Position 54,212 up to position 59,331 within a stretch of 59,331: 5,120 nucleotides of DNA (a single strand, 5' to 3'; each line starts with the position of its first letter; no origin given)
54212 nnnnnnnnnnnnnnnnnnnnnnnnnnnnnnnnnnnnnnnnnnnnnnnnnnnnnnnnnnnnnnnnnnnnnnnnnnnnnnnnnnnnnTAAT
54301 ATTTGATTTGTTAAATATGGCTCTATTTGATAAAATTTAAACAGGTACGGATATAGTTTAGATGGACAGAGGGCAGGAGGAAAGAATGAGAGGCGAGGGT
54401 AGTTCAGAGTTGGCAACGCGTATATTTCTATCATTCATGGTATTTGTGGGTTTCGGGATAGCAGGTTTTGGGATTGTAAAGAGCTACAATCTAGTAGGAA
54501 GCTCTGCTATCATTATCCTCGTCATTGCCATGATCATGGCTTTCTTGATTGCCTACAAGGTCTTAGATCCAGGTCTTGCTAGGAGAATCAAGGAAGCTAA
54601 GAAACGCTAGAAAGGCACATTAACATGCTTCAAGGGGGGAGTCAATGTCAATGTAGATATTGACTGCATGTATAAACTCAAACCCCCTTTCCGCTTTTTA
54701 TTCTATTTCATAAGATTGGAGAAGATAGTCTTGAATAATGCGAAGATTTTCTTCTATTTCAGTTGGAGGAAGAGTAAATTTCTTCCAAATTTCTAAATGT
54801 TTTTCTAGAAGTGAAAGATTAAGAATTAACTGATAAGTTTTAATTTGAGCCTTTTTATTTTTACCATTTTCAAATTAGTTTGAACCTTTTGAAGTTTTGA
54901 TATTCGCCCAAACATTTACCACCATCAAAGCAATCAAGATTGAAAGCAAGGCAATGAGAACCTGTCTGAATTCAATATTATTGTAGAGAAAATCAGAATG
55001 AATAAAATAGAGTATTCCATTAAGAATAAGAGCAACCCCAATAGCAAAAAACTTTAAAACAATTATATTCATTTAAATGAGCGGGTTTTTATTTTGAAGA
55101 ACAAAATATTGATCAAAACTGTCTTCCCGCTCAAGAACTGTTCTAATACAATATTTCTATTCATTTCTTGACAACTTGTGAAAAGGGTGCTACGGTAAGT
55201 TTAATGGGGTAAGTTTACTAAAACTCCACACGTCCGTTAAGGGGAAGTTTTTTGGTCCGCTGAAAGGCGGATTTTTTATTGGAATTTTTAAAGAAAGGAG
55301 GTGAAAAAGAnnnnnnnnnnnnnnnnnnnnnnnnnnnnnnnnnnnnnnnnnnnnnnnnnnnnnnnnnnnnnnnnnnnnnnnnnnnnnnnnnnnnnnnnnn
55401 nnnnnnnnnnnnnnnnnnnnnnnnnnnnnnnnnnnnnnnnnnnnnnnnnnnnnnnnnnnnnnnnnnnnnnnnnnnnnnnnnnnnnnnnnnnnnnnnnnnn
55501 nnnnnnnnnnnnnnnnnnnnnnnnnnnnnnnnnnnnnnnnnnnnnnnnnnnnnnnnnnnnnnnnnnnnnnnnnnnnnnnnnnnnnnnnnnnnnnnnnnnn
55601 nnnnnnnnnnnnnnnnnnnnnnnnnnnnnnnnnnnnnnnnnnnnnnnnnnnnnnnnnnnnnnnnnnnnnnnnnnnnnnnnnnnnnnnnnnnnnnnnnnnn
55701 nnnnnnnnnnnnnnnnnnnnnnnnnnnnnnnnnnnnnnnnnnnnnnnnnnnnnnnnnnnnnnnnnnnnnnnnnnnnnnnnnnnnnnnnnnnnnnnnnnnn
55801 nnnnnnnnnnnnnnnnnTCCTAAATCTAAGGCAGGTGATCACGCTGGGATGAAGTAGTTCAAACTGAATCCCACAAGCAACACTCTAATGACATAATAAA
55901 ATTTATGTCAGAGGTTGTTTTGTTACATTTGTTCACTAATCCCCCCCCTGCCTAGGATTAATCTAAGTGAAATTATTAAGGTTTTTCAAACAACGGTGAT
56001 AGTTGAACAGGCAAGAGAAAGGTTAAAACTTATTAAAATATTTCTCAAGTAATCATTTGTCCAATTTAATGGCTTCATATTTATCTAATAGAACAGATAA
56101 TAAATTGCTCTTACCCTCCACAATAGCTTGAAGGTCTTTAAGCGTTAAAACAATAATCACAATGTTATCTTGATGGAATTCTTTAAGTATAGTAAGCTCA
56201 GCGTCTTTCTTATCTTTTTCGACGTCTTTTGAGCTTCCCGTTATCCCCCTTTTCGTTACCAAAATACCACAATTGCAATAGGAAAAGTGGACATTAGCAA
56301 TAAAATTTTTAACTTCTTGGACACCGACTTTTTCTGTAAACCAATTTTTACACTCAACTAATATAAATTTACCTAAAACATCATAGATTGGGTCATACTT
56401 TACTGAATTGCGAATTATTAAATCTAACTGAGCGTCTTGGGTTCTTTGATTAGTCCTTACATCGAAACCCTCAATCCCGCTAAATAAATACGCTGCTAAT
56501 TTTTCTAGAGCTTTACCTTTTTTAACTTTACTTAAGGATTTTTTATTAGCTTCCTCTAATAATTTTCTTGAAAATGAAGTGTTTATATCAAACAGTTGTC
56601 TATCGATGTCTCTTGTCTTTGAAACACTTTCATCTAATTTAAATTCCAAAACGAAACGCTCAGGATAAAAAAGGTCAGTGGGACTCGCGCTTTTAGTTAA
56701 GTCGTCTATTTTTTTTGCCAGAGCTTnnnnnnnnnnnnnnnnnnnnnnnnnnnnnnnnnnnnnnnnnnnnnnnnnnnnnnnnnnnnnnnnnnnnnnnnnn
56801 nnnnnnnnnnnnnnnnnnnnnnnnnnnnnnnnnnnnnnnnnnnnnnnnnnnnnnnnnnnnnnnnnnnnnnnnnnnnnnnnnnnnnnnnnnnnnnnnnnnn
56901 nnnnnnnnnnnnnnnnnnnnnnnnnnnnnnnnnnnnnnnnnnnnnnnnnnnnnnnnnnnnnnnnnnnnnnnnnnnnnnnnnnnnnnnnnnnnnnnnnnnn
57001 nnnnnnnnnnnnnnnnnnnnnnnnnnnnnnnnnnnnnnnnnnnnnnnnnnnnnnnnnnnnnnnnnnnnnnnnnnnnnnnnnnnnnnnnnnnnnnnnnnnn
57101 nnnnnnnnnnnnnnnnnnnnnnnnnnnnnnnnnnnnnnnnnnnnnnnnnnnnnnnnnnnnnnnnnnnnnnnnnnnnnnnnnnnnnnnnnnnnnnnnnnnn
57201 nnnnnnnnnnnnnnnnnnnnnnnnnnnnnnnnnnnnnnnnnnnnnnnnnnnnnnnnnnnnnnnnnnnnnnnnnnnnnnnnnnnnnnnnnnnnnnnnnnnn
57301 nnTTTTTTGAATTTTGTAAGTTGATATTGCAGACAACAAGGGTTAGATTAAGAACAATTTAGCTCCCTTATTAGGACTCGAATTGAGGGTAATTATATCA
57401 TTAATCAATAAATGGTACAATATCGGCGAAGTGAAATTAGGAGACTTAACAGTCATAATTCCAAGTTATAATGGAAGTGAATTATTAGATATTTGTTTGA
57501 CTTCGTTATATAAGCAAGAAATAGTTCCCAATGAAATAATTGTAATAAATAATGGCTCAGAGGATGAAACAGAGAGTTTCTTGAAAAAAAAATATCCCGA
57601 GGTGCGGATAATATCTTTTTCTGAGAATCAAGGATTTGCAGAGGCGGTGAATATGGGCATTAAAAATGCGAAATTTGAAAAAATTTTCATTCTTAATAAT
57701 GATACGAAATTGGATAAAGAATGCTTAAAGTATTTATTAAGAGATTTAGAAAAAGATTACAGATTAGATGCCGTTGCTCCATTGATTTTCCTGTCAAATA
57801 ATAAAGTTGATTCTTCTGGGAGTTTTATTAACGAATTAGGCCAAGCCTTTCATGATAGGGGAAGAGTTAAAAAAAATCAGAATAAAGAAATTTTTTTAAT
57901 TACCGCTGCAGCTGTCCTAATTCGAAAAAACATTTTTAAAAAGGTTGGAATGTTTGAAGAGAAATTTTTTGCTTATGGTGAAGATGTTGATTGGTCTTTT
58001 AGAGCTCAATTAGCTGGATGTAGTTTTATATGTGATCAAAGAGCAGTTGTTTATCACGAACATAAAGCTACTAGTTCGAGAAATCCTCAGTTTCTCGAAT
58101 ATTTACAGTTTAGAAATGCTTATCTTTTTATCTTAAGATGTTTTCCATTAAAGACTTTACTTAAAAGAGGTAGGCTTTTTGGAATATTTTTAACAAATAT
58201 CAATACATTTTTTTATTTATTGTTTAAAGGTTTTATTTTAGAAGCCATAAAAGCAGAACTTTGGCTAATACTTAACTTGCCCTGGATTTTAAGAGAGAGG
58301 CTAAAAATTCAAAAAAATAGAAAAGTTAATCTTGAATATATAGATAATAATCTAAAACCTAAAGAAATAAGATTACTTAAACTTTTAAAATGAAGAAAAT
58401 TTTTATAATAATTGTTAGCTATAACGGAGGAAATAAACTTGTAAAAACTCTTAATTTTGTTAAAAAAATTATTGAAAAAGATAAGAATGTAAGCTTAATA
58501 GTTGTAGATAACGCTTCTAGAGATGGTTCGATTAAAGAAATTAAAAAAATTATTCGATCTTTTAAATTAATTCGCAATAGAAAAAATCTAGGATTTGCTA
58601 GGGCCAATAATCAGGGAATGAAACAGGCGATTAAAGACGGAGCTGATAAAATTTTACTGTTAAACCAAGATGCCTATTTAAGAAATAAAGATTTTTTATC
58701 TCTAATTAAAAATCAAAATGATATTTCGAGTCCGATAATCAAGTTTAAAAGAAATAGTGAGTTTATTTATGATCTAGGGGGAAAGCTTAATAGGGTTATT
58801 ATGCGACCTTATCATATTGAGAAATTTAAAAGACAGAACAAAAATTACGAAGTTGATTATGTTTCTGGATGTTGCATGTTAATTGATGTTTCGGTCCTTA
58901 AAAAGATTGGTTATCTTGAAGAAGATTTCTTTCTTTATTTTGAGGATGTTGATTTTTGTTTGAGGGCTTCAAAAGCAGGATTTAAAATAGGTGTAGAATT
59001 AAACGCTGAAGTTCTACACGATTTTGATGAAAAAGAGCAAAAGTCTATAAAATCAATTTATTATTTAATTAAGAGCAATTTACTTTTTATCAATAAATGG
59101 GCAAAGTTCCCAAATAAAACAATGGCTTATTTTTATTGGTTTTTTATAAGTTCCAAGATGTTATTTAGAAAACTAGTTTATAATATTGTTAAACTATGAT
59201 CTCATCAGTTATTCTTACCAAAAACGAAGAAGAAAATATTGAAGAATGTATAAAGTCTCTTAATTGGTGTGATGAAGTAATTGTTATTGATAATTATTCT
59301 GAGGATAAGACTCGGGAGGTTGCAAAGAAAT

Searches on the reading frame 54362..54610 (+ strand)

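Call 82: search_protein_families(library=pfam, proteins=[window:54362-54610:+], max_evalue=0.01)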
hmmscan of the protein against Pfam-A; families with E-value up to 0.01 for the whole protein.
window:54362-54610:+ (82 aa): 1 family
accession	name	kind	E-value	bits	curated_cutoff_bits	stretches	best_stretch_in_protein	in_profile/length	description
PF14093.11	DUF4271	-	0.0014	19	29.7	1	6-68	37-103/206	Domain of unknown function (DUF4271)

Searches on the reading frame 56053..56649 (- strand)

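Call 82: search_protein_families(library=pfam, proteins=[window:56053-56649:-], max_evalue=0.01)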
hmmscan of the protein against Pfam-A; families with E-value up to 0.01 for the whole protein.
window:56053-56649:- (198 aa): 2 families
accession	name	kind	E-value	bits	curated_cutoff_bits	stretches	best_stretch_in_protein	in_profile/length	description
PF04471.18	Mrr_cat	-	7.4e-12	45.8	21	1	45-152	6-105/115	Restriction endonuclease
PF22722.2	NA-iREase1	-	0.0024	18.3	27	1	61-147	13-92/106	NACHT-associated inactive Restriction Endonuclease 1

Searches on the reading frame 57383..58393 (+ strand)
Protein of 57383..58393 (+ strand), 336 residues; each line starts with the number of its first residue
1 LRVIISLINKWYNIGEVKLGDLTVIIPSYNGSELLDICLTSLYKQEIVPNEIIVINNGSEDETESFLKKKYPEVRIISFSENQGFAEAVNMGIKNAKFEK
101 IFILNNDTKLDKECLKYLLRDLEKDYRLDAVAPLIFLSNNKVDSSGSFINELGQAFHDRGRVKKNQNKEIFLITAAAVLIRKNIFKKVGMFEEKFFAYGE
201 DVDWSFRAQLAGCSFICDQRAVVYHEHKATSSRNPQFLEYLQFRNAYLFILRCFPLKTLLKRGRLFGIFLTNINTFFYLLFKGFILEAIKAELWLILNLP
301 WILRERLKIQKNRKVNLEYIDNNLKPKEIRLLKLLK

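Call 82: search_protein_families(library=pfam, proteins=[window:57383-58393:+], max_evalue=0.01)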
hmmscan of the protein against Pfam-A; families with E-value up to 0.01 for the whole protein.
window:57383-58393:+ (336 aa): 5 families
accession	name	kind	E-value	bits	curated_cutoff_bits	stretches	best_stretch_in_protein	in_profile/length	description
PF00535.33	Glycos_transf_2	-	3.8e-25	89.2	23.3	1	23-188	1-167/168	Glycosyl transferase family 2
PF13641.12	Glyco_tranf_2_3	-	5.8e-16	59.6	27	1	22-238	3-220/230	Glycosyltransferase like family 2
PF13632.12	Glyco_trans_2_3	-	3.7e-08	33.9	27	1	101-252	2-145/198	Glycosyl transferase family group 2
PF10111.15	Glyco_tranf_2_2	-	1.4e-07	31.8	27.3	1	23-230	1-221/276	Glycosyltransferase like family 2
PF13704.12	Glyco_tranf_2_4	-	0.0062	17.4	27.5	0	43-96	13-64/98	Glycosyl transferase family 2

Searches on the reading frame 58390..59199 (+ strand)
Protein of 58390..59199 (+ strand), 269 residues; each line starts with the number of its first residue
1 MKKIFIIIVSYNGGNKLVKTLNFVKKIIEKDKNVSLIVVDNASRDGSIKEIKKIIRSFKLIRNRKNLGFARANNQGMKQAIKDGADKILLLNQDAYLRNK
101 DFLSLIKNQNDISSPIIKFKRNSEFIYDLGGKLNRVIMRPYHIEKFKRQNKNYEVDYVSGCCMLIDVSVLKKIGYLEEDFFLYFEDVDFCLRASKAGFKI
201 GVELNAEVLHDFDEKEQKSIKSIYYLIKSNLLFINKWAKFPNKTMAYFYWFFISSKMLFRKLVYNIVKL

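Call 82: search_protein_families(library=pfam, proteins=[window:58390-59199:+], max_evalue=0.01)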
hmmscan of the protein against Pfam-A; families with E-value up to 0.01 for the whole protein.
window:58390-59199:+ (269 aa): 5 families
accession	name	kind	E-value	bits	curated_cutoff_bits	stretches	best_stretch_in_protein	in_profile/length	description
PF00535.33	Glycos_transf_2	-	3.8e-18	66.4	23.3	1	6-174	2-168/168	Glycosyl transferase family 2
PF13641.12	Glyco_tranf_2_3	-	1.3e-08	35.6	27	1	5-221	4-222/230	Glycosyltransferase like family 2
PF10111.15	Glyco_tranf_2_2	-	5.4e-05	23.2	27.3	1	25-107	20-104/276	Glycosyltransferase like family 2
PF13712.12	Glyco_tranf_2_5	-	8.5e-05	22.8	27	1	144-213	124-192/210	Glycosyltransferase like family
PF13632.12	Glyco_trans_2_3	-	0.00079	19.7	27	1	148-201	61-114/198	Glycosyl transferase family group 2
